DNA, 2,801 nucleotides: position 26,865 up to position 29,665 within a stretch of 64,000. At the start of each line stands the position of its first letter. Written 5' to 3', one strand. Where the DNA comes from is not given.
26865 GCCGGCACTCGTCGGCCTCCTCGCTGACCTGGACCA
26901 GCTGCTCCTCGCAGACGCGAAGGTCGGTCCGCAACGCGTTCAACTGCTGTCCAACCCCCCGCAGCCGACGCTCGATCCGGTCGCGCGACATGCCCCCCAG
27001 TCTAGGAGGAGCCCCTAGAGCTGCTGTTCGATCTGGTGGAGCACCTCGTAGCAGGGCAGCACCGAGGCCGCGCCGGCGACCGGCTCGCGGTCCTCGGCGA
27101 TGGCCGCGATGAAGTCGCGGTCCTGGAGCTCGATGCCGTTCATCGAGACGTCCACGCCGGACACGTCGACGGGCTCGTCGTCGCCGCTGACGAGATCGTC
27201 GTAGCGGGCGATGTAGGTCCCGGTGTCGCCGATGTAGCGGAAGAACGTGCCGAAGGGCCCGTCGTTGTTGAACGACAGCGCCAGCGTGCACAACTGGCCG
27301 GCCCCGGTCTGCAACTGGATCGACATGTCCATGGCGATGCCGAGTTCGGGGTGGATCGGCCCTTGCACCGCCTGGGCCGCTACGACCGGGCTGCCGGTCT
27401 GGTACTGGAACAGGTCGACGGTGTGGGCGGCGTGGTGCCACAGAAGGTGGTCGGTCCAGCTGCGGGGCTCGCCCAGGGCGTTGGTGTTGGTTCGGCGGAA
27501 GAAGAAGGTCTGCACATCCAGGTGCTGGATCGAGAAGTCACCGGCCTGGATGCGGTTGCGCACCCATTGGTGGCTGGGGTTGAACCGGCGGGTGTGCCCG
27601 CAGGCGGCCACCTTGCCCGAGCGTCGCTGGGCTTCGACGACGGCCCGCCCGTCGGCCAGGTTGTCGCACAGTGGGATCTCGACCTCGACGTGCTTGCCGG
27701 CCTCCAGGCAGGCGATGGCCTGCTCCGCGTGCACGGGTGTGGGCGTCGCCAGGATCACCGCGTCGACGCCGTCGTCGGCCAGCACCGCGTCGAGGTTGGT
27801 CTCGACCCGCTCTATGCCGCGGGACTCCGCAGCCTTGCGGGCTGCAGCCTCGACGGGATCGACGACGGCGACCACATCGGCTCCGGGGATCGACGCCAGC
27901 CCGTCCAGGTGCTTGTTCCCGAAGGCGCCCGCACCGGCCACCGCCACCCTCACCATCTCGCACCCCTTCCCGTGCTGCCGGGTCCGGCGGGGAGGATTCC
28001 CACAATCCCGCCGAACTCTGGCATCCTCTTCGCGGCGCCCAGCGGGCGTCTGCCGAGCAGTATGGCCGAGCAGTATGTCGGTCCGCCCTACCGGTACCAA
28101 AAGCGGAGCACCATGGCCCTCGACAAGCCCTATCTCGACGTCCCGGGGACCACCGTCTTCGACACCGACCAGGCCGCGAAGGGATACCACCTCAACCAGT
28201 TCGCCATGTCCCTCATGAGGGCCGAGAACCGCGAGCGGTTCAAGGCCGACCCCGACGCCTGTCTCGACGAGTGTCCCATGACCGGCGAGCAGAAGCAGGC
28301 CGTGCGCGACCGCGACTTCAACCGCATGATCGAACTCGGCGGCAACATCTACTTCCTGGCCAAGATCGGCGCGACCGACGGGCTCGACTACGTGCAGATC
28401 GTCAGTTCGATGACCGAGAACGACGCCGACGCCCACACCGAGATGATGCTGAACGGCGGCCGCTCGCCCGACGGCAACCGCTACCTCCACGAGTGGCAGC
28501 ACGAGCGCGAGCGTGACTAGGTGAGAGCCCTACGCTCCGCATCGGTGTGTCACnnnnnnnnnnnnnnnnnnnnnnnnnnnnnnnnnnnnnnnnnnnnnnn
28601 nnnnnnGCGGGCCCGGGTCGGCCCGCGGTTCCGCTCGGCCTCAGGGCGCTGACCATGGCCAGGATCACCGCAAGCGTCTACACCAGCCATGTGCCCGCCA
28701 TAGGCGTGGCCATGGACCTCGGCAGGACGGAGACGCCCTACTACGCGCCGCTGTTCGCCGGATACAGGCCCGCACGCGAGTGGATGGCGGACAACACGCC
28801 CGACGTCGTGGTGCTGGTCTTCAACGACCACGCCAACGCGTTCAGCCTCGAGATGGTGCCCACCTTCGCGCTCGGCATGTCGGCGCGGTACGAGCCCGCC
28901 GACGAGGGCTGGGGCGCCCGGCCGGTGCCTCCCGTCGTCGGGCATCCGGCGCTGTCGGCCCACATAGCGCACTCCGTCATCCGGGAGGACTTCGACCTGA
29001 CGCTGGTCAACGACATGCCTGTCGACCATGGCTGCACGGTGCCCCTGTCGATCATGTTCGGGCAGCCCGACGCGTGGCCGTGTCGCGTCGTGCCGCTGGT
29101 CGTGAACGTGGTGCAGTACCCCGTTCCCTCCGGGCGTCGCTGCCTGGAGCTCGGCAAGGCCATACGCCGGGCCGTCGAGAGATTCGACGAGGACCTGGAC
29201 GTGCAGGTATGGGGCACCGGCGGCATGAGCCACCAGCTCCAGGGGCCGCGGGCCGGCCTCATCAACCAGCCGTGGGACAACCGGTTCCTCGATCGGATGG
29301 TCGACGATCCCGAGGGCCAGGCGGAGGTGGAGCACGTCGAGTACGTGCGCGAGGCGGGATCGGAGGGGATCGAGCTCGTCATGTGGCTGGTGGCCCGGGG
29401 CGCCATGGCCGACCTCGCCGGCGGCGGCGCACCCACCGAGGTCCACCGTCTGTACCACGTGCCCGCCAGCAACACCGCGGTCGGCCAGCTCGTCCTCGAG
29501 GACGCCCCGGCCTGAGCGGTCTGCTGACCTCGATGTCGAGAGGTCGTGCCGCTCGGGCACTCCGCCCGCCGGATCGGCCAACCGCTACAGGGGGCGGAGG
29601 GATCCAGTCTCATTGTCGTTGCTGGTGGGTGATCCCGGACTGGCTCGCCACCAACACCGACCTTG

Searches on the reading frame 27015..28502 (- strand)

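Call 44: search_protein_families(library=pfam, proteins=[window:27015-28502:-], max_evalue=0.001)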
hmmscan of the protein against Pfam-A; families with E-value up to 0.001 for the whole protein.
window:27015-28502:- (495 aa): 3 families
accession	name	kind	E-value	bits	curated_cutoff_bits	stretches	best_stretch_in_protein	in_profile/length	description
PF19858.4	OxRdtase_C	-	3.3e-90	300.2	26.3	1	333-495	1-163/163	Bacterial oxidoreductases, C-terminal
PF01408.29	GFO_IDH_MocA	-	3.3e-24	86.3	24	1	184-303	1-120/120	Oxidoreductase family, NAD-binding Rossmann fold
PF22725.1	GFO_IDH_MocA_C3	-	2.7e-07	31.1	27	1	313-430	3-123/124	GFO/IDH/MocA C-terminal domain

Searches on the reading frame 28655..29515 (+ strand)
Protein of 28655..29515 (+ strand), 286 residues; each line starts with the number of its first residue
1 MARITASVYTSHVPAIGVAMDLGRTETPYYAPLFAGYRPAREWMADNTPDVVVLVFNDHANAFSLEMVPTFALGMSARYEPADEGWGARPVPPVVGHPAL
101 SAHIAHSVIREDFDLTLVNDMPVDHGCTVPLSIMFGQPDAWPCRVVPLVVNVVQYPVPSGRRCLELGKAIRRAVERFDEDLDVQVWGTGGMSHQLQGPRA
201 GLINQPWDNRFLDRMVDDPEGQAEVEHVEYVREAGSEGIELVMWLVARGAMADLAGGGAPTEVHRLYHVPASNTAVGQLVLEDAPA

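Call 44: search_protein_families(library=pfam, proteins=[window:28655-29515:+], max_evalue=0.001)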
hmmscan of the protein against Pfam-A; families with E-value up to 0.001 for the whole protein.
window:28655-29515:+ (286 aa): 1 family
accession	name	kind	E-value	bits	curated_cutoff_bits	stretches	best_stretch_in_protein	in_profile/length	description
PF02900.23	LigB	-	7e-76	255.3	26.3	1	8-276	3-268/269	Catalytic LigB subunit of aromatic ring-opening dioxygenase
